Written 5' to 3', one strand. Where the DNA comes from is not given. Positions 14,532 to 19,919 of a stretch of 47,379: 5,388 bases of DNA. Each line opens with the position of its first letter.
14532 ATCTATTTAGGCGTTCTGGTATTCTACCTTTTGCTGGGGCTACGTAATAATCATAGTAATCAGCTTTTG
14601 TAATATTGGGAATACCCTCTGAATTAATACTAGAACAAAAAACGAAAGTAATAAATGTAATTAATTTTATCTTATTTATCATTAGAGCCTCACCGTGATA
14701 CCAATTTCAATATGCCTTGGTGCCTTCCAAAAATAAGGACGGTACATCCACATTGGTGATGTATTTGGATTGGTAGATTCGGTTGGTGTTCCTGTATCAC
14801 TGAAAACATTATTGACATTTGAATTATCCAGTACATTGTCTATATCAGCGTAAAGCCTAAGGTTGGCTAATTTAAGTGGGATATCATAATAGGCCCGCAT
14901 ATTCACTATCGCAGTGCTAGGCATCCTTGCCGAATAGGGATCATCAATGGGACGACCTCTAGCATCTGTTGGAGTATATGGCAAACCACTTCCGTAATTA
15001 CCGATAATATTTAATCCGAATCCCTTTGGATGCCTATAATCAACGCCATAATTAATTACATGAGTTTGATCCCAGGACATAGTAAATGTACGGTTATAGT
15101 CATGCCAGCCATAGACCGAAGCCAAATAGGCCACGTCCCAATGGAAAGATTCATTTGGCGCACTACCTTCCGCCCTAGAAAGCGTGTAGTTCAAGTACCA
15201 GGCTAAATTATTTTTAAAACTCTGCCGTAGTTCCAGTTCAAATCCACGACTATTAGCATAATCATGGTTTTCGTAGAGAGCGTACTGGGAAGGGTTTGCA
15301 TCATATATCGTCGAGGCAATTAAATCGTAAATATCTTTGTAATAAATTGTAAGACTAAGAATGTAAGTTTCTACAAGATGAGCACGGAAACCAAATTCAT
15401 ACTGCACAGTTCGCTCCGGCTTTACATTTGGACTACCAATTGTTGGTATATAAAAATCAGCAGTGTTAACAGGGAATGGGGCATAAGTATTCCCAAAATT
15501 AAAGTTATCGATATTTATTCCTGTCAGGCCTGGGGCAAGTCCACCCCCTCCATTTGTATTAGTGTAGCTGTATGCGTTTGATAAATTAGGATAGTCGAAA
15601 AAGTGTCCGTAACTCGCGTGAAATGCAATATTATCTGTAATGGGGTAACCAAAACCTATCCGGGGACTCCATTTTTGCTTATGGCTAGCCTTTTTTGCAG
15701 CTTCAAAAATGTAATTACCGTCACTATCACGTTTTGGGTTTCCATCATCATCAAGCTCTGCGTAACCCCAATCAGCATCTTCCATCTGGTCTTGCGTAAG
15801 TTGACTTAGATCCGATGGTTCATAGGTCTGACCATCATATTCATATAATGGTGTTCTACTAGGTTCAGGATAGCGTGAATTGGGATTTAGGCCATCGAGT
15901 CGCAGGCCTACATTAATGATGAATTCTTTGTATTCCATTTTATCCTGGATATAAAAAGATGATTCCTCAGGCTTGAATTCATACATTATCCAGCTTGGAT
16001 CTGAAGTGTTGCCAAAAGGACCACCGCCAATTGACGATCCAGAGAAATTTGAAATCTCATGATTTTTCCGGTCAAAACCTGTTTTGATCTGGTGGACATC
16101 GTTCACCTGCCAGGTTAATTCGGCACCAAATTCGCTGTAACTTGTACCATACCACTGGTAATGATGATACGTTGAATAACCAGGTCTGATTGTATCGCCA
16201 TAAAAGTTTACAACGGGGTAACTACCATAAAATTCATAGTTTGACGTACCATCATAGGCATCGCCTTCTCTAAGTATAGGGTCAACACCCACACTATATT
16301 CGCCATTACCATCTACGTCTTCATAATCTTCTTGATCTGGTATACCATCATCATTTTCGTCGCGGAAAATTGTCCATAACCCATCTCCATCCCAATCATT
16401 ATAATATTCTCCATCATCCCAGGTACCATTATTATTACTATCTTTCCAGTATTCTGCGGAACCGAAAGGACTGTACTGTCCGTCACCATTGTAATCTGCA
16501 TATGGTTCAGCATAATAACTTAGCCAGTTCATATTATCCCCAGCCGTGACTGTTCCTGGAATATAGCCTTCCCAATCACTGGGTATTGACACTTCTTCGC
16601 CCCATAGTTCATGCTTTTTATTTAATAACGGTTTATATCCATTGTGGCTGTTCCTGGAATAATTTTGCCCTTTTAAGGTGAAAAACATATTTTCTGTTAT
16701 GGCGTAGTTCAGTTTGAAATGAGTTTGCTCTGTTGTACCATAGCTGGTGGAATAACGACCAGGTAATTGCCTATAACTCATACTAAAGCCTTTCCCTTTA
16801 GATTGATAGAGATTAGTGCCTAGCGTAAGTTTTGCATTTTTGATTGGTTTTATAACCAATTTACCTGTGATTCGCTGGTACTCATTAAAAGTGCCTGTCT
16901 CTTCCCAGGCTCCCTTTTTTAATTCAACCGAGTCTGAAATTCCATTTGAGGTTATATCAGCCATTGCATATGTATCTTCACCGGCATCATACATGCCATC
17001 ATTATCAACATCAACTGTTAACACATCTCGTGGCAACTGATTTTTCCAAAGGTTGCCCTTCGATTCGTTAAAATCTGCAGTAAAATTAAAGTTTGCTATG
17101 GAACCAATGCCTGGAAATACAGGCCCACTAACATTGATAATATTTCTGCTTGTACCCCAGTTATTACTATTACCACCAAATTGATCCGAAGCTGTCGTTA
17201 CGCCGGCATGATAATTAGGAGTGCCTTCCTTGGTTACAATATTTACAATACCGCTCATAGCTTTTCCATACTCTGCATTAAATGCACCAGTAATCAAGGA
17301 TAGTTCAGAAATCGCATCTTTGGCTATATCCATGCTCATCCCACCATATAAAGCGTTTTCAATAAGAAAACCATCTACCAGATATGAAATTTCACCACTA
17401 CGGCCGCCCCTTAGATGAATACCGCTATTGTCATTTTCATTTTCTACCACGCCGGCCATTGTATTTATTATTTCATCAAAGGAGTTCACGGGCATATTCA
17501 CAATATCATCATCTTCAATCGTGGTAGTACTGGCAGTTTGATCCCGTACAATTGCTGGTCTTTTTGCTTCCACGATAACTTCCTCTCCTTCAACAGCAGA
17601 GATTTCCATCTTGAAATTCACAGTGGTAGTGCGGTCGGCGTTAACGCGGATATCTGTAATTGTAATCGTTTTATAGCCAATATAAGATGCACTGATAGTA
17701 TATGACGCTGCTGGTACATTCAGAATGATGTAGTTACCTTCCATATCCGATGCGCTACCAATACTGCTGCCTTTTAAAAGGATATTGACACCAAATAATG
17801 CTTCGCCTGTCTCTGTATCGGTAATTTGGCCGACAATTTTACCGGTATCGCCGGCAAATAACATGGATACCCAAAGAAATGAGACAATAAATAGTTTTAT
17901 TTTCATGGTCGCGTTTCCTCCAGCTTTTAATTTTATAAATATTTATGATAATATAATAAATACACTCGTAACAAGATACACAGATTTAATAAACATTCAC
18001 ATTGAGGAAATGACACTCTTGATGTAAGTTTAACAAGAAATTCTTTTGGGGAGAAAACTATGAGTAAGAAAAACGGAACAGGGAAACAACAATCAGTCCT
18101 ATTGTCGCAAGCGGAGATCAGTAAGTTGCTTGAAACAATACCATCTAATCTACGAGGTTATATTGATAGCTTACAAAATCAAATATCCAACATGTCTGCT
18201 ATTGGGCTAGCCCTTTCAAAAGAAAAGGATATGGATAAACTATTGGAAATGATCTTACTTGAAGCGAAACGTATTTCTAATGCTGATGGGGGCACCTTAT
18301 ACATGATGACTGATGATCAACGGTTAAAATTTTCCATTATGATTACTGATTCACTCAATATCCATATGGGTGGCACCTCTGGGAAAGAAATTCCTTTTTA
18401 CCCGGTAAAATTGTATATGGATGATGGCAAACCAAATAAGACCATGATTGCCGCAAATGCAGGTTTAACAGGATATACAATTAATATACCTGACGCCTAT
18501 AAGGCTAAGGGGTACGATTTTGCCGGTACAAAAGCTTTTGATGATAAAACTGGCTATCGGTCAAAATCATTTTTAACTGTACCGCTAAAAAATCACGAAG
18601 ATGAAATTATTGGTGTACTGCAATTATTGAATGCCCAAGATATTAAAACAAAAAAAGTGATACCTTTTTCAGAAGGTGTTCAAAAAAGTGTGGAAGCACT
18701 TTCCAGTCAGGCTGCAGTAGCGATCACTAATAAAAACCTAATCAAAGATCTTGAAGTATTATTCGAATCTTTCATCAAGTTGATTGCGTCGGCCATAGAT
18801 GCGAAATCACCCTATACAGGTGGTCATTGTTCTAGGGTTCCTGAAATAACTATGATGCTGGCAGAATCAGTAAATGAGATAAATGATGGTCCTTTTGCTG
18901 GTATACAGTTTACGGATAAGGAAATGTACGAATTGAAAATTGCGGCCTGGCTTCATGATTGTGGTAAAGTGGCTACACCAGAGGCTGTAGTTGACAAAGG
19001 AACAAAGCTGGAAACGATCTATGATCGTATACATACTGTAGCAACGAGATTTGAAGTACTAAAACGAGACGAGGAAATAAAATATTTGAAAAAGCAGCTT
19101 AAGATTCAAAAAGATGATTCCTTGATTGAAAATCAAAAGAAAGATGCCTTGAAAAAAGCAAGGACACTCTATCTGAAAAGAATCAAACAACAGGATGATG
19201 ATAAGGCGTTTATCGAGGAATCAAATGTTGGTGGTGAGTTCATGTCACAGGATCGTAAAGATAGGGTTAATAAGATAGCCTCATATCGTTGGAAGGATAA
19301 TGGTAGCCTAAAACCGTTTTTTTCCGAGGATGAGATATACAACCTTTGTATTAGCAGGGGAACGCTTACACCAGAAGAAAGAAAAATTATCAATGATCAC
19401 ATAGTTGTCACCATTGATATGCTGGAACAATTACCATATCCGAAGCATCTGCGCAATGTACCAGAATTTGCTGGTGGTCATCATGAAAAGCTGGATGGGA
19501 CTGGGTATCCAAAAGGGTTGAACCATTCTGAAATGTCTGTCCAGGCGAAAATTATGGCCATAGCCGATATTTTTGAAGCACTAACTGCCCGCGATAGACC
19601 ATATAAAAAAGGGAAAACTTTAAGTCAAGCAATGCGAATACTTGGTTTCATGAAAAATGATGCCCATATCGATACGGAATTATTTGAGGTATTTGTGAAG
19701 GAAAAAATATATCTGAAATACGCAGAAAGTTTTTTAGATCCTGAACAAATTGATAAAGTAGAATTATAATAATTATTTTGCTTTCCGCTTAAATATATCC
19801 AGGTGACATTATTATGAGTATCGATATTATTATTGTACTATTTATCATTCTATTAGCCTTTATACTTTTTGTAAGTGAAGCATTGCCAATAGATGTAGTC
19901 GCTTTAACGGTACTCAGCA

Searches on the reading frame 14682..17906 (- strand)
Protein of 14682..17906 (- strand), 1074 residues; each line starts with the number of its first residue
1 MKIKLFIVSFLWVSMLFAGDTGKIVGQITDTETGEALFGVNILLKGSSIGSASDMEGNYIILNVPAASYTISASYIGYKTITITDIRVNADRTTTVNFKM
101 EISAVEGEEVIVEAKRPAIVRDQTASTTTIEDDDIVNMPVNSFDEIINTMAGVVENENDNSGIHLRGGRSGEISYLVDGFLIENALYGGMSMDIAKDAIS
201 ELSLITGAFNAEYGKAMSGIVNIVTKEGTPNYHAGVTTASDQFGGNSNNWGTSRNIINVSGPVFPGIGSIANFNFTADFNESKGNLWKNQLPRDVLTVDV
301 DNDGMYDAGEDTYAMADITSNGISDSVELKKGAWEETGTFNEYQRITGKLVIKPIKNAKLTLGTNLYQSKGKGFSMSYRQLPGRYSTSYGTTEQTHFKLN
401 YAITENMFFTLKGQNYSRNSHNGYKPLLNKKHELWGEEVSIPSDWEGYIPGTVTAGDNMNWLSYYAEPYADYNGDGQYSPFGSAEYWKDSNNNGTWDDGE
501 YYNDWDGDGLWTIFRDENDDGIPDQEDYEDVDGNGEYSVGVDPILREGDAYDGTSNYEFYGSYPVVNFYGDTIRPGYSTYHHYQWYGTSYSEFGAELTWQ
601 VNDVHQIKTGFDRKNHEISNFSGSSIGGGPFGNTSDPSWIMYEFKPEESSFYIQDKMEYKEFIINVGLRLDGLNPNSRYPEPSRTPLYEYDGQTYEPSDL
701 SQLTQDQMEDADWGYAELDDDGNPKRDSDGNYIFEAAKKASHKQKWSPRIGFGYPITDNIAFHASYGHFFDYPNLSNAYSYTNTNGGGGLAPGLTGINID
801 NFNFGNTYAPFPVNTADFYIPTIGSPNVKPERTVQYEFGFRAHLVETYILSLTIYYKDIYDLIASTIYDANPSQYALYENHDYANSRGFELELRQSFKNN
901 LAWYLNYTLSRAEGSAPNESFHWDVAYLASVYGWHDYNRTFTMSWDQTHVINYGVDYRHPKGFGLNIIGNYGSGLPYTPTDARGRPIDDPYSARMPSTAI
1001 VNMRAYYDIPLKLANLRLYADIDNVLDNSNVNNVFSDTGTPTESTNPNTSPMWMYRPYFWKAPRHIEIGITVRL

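Call 10: search_protein_families(library=pfam, proteins=[window:14682-17906:-], max_evalue=0.001)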
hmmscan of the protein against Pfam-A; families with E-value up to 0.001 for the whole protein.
window:14682-17906:- (1074 aa): 5 families
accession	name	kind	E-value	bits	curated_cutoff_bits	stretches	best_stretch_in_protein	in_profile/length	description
PF00593.30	TonB_dep_Rec_b-barrel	-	2e-25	91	27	1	482-1025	19-436/436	TonB dependent receptor-like, beta-barrel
PF13715.12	CarbopepD_reg_2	-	6.9e-19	68.1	32.2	1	24-112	1-88/88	CarboxypepD_reg-like domain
PF13620.12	CarboxypepD_reg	-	6.5e-16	58.9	32.3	1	24-101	2-82/82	Carboxypeptidase regulatory-like domain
PF07715.20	Plug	-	4.1e-10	40.5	23.9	1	120-219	2-106/107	TonB-dependent Receptor Plug Domain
PF25183.1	OMP_b-brl_4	-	4.2e-05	22.6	30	1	647-972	366-708/838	Outer membrane beta barrel domain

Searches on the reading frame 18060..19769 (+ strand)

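Call 10: search_protein_families(library=pfam, proteins=[window:18060-19769:+], max_evalue=0.001)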
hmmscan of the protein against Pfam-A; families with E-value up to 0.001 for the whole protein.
window:18060-19769:+ (569 aa): 5 families
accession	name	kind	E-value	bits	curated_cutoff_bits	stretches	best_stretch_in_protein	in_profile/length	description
PF13487.12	HD_5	-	2.1e-42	145.2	27.2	1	424-541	58-170/170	HD domain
PF01966.28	HD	-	4.9e-12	46.6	22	2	254-350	2-76/116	HD domain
PF01590.32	GAF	-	6.3e-10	40.1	22.4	1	57-222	1-133/133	GAF domain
PF13185.12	GAF_2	-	4.1e-06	27.5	28.6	1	56-222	2-135/136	GAF domain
PF13492.12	GAF_3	-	1.8e-05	25.6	27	0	158-224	70-129/129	GAF domain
